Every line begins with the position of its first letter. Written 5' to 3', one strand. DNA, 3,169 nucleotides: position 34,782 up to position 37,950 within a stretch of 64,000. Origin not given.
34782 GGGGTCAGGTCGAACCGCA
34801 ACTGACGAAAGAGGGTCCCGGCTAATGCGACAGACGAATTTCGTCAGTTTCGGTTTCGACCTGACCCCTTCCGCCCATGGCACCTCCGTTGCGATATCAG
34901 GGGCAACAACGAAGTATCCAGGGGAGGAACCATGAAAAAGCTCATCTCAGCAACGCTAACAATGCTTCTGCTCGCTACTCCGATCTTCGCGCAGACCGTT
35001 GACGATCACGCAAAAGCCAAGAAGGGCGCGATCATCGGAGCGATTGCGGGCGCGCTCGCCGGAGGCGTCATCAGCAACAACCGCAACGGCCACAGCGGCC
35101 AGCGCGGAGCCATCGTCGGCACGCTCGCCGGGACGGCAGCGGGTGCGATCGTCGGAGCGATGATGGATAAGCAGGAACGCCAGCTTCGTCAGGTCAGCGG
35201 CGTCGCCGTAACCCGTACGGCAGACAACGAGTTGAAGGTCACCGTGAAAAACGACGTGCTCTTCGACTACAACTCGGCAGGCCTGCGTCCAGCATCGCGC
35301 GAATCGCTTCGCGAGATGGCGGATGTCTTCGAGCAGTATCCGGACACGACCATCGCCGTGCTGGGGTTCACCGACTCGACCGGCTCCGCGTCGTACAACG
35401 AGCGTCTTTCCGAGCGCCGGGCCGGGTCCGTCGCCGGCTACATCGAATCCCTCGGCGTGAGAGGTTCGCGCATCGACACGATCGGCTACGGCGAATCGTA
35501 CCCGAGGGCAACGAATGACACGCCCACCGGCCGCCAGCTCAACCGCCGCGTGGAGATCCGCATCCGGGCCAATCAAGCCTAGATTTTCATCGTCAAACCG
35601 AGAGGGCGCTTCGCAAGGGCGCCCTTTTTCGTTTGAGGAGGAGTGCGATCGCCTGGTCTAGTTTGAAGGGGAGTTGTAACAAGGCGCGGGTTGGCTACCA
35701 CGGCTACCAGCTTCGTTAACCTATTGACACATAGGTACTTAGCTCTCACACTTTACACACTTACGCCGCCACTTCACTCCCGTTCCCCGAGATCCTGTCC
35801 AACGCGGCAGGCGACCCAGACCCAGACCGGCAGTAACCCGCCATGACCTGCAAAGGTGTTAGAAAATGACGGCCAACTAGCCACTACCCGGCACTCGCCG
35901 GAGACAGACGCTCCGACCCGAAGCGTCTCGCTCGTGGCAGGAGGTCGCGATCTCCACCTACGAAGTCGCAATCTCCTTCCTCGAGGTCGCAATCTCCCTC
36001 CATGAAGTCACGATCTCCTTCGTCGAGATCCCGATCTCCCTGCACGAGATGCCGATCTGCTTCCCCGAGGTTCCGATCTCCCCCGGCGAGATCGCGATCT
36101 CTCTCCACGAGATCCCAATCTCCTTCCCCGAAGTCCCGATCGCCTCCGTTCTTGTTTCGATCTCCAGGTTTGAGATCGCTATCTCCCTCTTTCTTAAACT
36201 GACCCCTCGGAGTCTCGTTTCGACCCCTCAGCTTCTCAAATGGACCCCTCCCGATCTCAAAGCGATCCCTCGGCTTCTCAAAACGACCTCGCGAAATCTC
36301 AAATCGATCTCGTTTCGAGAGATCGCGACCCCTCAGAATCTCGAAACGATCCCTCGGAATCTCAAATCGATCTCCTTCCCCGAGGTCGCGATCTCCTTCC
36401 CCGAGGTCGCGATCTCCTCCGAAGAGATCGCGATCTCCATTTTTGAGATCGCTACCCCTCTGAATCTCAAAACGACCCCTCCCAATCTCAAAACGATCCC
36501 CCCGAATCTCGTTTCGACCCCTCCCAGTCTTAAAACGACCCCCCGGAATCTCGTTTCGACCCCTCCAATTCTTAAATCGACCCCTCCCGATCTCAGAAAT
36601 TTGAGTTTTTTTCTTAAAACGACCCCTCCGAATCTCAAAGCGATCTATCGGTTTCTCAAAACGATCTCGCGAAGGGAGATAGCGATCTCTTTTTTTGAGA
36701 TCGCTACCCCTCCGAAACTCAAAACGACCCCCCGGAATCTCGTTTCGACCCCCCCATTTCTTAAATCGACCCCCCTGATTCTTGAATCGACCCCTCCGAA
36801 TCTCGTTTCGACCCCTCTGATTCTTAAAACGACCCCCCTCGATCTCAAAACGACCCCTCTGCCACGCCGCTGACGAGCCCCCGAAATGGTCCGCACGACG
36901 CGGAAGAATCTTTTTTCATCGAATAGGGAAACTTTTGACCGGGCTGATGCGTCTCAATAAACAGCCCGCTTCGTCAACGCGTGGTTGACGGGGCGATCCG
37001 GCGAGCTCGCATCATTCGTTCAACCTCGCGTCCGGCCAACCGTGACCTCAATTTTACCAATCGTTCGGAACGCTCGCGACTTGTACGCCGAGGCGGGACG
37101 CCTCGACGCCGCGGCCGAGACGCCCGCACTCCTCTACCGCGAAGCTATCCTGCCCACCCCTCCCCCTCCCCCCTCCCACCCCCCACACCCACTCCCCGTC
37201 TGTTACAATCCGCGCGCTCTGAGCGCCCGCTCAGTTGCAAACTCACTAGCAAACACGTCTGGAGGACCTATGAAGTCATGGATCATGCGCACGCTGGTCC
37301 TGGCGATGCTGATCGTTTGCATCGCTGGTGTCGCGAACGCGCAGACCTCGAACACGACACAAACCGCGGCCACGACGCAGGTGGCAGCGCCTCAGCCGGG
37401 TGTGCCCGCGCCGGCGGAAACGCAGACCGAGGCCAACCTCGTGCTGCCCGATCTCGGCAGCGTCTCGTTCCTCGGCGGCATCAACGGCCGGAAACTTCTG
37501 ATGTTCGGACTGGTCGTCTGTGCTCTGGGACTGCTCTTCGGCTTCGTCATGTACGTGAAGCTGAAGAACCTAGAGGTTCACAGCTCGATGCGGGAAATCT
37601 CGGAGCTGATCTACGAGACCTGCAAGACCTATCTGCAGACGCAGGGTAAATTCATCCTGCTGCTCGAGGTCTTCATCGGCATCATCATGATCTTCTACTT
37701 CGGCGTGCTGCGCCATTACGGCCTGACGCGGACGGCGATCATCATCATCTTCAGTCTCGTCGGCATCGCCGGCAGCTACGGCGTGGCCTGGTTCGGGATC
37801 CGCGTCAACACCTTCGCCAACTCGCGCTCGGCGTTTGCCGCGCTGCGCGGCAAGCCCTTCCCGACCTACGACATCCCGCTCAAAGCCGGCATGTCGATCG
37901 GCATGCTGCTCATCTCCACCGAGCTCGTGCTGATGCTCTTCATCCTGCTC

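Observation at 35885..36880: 1-kb array of 21-bp tandem repeats with palindromic cores; not a CRISPR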

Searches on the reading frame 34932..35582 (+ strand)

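Call 14: search_protein_families(library=pfam, proteins=[window:34932-35582:+], max_evalue=0.01)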
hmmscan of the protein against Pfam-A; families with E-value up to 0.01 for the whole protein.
window:34932-35582:+ (216 aa): 8 families
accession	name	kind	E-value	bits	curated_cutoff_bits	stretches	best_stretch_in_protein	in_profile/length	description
PF00691.25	OmpA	-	5.3e-22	78.4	27.2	1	110-205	1-98/98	OmpA family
PF13488.11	Gly-zipper_Omp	-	2e-07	31.3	25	2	56-82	19-46/46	Glycine zipper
PF13436.11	Gly-zipper_OmpA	-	2.8e-05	24.3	27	0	58-77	2-21/44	Glycine-zipper domain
PF13441.11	Gly-zipper_YMGG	-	0.00024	21.2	28.9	1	28-76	2-44/45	YMGG-like Gly-zipper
PF05433.20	Rick_17kDa_Anti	-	0.00034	20.9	24.2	1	32-78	2-42/43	Glycine zipper 2TM domain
PF19180.5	DUF5862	-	0.0034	17.6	33.3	0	33-82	2-59/68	Family of unknown function (DUF5862)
PF12670.12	DUF3792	-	0.0061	17.2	31.3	1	6-78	14-86/115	Protein of unknown function (DUF3792)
PF04306.18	DUF456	-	0.0063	17.2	29.4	1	13-81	47-100/139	Protein of unknown function (DUF456)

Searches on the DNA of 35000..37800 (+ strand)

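Call 9: search_rna_families(source=window, start=35000, end=37800, threshold=evalue, max_evalue=1)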
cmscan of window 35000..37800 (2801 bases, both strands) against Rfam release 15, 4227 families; matches with E-value up to 1: 1.
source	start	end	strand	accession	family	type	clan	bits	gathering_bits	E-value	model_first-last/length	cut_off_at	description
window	36173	36214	+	RF01716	PhotoRC-I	Cis-reg;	-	16.5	45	0.53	1-44/44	no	PhotoRC-I RNA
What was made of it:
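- On Known RNA family (Rfam 15): The only hit is PhotoRC-I at 16.5 bits against a gathering score of 45, E=0.53 (call 9).
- There is no Rfam family (call 9).
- Tried and rejected: Rfam scan of 35000-37800: nothing real (call 9).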

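Call 90: search_dna_similar(query=window:35907-36931:+, collection=plasmids, mode=distant, max_rows=8)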
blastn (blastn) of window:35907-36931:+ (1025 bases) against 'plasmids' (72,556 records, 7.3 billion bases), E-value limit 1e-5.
No match.
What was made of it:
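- On Iteron / partition-site array: There is no match in plasmids (call 90).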

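Call 91: search_dna_similar(query=window:35907-36931:+, collection=phages, mode=distant, max_rows=8)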
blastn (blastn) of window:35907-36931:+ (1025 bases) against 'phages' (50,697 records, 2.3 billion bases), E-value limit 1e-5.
No match.

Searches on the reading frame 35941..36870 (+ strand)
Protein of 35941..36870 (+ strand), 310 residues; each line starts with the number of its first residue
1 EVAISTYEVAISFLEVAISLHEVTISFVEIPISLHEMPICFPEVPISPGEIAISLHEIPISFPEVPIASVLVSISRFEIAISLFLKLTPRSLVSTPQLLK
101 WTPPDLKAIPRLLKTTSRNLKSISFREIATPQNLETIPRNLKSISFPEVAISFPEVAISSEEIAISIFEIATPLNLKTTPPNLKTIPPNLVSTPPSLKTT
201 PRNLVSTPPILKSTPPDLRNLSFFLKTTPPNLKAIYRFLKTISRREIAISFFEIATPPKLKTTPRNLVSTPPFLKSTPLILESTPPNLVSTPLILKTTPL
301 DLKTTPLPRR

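Call 13: find_homologous_proteins(query=window:35941-36870:+, max_evalue=0.001)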
Query window:35941-36870:+ (310 aa): 1 proteins with E <= 0.001 among 8000 candidates.
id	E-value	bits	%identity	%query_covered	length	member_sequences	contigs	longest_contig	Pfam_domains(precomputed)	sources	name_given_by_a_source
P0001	4.8e-8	51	38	44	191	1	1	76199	-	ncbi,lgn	-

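Call 14: search_protein_families(library=pfam, proteins=[window:35941-36870:+], max_evalue=0.01)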
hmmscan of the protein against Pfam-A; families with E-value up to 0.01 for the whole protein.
window:35941-36870:+ (310 aa): 0 families

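Call 16: find_encoding_contigs(protein=P0001, flank=10000, max_places=6)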
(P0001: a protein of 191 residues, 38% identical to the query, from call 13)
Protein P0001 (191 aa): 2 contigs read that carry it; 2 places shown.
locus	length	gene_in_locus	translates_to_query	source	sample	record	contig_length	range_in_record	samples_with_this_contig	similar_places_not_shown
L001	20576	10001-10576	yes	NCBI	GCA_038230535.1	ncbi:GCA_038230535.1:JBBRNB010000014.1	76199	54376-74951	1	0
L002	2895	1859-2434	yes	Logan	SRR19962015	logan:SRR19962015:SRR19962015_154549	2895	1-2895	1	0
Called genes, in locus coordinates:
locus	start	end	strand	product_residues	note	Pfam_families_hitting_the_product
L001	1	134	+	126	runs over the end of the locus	-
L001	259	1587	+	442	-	-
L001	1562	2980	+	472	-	PF00282:Pyridoxal_deC, PF01212:Beta_elim_lyase (weak)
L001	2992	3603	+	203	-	-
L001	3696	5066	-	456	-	PF04230:PS_pyruv_trans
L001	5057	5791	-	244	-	PF13640:2OG-FeII_Oxy_3, PF13661:2OG-FeII_Oxy_4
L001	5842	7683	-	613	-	PF00270:DEAD, PF04851:ResIII (faint), PF00271:Helicase_C, PF16124:RecQ_Zn_bind, PF09382:RQC, PF00570:HRDC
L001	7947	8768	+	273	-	-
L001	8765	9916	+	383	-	PF01612:DNA_pol_A_exo1, PF00570:HRDC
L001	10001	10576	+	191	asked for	-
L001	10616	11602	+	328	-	PF00890:FAD_binding_2 (faint), PF01266:DAO (faint), PF03486:HI0933_like (faint), PF07992:Pyr_redox_2, PF13241:NAD_binding_7 (faint), PF13450:NAD_binding_8 (faint), PF13738:Pyr_redox_3, PF00070:Pyr_redox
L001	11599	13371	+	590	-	PF27054:Beta_methylindole_red_C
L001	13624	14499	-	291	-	PF01551:Peptidase_M23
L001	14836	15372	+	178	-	PF00156:Pribosyltran, PF14681:UPRTase (weak)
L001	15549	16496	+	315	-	PF02729:OTCace_N, PF00185:OTCace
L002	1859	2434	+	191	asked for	-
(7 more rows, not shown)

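Call 25: search_protein_representatives(protein=window:35941-36870:+)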
Query: 310 residues. Proteins with E-value up to 0.001 (for the whole library): 56; up to 1e-10: 6; up to 1e-30: 0. The best 56 are listed.
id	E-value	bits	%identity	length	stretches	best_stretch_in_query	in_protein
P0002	4.5e-15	72.1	78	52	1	228-278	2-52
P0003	5.4e-15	71.9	34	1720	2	115-306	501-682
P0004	9.0e-13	64.6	30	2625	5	2-82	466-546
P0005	3.6e-12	62.6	50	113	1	157-254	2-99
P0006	4.3e-11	59.0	68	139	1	3-65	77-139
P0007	5.3e-11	58.8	33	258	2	1-66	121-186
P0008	1.7e-10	57.1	42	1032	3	171-235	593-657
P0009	3.6e-10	56.0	33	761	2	166-299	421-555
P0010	1.5e-09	54.0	35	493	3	4-72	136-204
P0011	2.0e-09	53.6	37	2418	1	78-306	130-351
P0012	3.2e-09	52.9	41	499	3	6-67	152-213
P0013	1.3e-08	50.9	41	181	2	1-92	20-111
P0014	1.4e-08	50.8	24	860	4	2-83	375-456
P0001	1.5e-08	50.7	40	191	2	144-279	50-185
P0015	9.8e-08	48.0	18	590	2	3-68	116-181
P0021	4.0e-07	46.0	70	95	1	243-282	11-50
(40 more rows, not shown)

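Call 27: find_encoding_contigs(protein=P0021, flank=10000, max_places=4)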
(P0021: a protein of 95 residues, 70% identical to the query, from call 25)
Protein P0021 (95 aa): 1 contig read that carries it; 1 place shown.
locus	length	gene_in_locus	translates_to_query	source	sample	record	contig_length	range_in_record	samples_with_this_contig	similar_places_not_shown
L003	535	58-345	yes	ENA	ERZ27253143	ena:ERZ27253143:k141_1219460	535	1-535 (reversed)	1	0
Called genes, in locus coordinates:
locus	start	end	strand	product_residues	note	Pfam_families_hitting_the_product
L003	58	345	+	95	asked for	-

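Call 28: find_encoding_contigs(protein=P0006, flank=10000, max_places=4)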
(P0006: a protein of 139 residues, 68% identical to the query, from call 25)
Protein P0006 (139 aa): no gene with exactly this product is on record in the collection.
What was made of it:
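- Tried and rejected: P0006 contig: not on record (call 28).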

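Call 30: find_encoding_contigs(protein=P0002, flank=10000, max_places=4)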
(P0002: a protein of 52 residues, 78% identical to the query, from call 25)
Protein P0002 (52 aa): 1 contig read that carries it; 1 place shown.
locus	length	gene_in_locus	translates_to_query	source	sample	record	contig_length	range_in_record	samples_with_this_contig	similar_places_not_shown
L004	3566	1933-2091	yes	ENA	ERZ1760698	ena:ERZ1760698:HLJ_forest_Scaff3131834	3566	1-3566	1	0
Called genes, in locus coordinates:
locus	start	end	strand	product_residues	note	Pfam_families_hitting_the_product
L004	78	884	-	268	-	PF09335:VTT_dom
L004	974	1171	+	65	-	-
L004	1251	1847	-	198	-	-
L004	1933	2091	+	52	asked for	-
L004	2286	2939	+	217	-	-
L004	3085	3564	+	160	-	?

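Call 31: find_encoding_contigs(protein=P0005, flank=10000, max_places=4)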
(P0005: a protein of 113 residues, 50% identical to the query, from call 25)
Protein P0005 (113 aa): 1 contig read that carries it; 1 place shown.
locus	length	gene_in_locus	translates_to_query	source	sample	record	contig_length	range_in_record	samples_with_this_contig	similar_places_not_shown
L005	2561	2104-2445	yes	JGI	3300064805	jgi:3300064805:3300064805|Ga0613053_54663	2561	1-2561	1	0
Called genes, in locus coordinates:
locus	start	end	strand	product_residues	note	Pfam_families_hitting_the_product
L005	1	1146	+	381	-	?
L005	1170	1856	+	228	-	-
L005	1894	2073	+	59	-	-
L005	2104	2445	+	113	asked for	-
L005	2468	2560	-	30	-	?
